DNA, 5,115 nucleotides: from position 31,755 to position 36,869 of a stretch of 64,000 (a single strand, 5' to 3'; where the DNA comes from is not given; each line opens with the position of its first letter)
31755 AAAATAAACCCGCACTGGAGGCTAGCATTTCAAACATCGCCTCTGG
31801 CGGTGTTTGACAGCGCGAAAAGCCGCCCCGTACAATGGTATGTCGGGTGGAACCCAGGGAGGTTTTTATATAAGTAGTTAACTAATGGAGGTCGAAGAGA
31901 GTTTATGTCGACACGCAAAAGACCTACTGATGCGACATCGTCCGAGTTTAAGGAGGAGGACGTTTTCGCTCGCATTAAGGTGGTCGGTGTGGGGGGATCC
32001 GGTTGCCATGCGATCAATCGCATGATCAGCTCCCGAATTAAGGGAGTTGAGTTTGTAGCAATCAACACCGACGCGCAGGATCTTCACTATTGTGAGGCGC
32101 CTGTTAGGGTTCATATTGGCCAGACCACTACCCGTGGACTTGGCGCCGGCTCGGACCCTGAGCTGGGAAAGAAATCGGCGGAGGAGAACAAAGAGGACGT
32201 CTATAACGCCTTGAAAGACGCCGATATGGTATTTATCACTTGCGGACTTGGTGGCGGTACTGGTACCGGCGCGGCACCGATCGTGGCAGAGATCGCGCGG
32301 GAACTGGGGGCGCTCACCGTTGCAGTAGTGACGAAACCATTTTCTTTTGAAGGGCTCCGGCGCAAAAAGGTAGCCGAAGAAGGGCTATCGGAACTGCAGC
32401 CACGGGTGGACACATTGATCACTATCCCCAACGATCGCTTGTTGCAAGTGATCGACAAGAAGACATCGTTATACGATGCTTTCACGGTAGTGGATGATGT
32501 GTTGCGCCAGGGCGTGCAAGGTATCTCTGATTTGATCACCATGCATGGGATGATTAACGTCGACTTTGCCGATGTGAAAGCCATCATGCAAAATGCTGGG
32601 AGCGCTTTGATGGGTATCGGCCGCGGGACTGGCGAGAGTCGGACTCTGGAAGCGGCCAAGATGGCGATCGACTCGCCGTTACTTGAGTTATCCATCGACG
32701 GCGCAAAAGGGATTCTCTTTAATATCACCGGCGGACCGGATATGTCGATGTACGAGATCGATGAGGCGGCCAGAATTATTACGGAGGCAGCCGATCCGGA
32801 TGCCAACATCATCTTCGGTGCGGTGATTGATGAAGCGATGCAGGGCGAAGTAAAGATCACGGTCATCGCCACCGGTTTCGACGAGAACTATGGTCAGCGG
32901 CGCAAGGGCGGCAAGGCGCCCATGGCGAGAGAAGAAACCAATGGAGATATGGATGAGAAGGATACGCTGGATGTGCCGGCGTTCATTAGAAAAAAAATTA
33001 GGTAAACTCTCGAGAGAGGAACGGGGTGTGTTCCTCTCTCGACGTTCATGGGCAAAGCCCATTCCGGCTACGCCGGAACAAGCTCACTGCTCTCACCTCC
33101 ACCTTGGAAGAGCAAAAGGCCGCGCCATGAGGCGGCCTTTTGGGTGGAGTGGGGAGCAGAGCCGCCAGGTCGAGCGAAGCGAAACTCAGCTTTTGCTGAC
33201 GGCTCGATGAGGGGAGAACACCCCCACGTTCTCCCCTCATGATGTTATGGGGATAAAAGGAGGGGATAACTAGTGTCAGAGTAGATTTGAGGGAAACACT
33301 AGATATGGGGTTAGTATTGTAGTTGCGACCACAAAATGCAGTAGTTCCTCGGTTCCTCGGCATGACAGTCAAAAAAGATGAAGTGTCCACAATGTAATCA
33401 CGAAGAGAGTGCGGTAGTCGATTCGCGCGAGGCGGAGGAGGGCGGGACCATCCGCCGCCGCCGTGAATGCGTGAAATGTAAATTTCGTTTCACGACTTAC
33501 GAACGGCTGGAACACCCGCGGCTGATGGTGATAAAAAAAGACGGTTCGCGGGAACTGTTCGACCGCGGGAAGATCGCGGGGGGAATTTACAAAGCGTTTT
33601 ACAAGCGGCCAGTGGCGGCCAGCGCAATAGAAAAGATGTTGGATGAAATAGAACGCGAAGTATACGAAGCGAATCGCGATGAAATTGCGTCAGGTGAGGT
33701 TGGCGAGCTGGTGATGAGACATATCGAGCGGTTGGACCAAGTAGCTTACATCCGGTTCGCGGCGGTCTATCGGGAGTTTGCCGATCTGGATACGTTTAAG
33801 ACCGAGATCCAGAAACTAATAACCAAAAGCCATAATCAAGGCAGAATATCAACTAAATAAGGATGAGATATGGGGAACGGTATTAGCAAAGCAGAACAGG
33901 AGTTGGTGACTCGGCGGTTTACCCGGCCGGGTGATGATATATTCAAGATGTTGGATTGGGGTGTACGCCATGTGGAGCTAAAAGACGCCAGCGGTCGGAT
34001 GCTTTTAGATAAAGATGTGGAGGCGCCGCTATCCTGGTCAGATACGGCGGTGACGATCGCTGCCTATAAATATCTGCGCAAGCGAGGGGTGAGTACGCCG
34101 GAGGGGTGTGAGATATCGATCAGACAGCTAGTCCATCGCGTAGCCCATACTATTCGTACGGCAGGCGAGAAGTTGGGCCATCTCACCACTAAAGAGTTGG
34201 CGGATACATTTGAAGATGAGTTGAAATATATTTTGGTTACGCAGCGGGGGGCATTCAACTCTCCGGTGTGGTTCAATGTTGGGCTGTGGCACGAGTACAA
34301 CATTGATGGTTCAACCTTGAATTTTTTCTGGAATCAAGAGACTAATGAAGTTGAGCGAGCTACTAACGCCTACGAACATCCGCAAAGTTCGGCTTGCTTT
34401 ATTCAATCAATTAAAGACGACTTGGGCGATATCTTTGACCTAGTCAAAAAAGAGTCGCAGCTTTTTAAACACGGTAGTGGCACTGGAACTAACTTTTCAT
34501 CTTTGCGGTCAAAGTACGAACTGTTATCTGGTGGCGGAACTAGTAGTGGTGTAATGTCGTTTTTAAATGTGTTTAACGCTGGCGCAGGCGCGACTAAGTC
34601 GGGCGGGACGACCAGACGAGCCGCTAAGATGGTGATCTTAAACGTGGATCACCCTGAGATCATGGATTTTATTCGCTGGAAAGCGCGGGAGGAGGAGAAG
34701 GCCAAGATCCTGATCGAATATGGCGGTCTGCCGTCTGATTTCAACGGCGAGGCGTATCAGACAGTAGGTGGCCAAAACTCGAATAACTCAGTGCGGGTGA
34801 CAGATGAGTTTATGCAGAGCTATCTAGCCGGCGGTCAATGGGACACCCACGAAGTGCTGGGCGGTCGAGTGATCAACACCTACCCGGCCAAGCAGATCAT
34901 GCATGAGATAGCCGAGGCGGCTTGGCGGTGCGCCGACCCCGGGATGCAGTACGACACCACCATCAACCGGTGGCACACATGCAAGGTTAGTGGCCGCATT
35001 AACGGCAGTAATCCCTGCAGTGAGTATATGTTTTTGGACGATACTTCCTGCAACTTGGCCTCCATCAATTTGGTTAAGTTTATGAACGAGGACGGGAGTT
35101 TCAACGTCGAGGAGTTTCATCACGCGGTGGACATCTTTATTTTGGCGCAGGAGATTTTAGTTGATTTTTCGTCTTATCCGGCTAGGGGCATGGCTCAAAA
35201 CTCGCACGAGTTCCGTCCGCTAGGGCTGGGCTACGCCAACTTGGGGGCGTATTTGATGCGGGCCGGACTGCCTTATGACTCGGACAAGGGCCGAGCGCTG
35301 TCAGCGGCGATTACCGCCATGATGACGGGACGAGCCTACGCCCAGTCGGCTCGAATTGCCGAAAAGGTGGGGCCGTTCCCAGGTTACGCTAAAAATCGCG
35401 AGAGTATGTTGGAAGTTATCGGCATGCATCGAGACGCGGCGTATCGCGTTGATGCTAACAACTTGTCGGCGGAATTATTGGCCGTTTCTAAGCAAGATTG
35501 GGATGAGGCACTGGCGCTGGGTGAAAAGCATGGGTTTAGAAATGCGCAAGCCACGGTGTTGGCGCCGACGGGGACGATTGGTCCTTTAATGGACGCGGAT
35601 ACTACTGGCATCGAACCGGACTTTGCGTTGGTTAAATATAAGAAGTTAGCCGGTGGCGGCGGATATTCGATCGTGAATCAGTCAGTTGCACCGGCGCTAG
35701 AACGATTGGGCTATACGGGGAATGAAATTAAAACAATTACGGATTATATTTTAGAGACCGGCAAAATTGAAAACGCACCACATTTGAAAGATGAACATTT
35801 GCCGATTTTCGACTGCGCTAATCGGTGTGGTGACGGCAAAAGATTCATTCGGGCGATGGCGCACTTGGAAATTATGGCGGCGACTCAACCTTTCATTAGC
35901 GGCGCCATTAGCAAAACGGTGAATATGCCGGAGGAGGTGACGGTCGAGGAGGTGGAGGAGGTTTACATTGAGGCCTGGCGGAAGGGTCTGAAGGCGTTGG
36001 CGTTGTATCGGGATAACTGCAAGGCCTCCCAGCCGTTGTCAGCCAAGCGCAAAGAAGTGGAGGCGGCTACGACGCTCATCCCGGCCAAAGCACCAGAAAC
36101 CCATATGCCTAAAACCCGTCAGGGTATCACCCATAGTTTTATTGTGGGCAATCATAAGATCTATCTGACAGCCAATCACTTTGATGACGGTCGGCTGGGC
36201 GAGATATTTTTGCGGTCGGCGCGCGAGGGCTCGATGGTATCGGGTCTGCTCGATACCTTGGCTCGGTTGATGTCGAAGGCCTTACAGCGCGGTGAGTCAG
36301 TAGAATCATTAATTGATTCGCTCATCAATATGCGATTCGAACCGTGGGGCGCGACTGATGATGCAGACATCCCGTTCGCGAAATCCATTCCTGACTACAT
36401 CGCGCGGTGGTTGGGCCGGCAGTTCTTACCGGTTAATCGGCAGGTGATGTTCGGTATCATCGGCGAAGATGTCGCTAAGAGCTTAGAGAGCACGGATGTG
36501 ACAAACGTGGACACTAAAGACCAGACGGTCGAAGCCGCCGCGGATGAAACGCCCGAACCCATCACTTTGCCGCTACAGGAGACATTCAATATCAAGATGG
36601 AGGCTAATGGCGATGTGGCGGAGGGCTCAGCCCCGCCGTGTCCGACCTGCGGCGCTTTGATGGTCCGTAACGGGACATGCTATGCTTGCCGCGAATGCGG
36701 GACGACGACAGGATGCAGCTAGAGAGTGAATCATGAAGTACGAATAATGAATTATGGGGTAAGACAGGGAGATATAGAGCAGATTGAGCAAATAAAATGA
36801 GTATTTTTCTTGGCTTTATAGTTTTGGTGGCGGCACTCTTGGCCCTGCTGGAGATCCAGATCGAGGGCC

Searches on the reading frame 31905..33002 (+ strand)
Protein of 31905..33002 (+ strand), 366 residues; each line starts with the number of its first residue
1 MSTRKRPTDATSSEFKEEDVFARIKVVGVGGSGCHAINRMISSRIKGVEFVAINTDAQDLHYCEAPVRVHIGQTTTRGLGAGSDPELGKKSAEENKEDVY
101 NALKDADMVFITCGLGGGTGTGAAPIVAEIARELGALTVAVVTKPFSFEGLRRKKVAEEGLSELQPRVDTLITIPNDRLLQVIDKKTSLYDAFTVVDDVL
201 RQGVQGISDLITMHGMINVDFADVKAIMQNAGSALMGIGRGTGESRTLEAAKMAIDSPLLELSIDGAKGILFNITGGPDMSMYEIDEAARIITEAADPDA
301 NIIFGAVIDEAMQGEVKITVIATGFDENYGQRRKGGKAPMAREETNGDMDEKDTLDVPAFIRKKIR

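Call 67: search_protein_families(library=pfam, proteins=[window:31905-33002:+], max_evalue=0.000001)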
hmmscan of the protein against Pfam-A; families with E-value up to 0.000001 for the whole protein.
window:31905-33002:+ (366 aa): 2 families
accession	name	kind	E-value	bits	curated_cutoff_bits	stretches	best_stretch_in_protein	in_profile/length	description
PF00091.31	Tubulin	-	5.8e-48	164.1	33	1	23-183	1-189/190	Tubulin/FtsZ family, GTPase domain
PF12327.13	FtsZ_C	-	4.3e-36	123.5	27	1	232-326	1-95/95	FtsZ family, C-terminal domain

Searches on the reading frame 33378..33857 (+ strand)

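Call 67: search_protein_families(library=pfam, proteins=[window:33378-33857:+], max_evalue=0.000001)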
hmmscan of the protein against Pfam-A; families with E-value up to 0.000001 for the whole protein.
window:33378-33857:+ (160 aa): 2 families
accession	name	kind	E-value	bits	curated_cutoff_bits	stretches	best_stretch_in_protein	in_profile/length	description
PF03477.21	ATP-cone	-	2.1e-20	73.5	25.8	1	50-136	2-87/88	ATP cone domain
PF22811.2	Zn_ribbon_NrdR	-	2.7e-20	72.5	27.2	1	1-42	1-42/42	Transcriptional repressor NrdR-like, N-terminal domain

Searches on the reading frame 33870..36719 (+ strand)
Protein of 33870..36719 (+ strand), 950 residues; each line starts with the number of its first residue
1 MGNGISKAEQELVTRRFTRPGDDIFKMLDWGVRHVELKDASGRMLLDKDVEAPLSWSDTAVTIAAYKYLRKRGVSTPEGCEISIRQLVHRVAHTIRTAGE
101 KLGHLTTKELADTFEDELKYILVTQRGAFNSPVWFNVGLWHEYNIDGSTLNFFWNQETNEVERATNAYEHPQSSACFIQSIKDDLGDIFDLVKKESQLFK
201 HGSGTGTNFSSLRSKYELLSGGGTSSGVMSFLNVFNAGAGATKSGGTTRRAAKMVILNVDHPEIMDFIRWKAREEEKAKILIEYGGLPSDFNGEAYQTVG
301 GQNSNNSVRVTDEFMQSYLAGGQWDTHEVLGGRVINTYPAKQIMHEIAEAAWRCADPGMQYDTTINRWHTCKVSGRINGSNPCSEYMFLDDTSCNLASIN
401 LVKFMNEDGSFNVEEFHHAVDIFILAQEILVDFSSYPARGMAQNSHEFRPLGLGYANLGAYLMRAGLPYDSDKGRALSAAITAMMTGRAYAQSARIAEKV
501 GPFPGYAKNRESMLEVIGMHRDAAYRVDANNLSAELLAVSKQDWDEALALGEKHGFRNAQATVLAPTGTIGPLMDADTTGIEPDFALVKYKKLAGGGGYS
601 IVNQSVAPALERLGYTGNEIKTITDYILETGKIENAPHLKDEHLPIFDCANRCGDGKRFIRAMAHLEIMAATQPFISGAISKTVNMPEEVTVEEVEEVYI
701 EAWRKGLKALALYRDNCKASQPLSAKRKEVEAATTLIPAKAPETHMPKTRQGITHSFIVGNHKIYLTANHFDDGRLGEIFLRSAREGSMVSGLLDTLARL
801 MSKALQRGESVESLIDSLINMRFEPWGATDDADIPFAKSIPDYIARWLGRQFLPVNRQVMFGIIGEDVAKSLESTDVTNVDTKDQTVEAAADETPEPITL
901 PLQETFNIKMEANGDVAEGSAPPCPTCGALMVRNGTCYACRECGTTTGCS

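Call 38: search_protein_families(library=pfam, proteins=[window:33870-36719:+], max_evalue=1e-8)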
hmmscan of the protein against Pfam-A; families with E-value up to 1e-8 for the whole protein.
window:33870-36719:+ (950 aa): 3 families
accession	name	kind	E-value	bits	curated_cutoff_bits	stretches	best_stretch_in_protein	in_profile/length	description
PF02867.20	Ribonuc_red_lgC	-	3.2e-139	465.4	23.9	1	174-713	1-523/523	Ribonucleotide reductase, barrel domain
PF08471.15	Ribonuc_red_2_N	-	9.2e-16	58.4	27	1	47-125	8-103/103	Class II vitamin B12-dependent ribonucleotide reductase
PF12637.14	TSCPD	-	1.2e-12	48.3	22.8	1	759-849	11-85/88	TSCPD domain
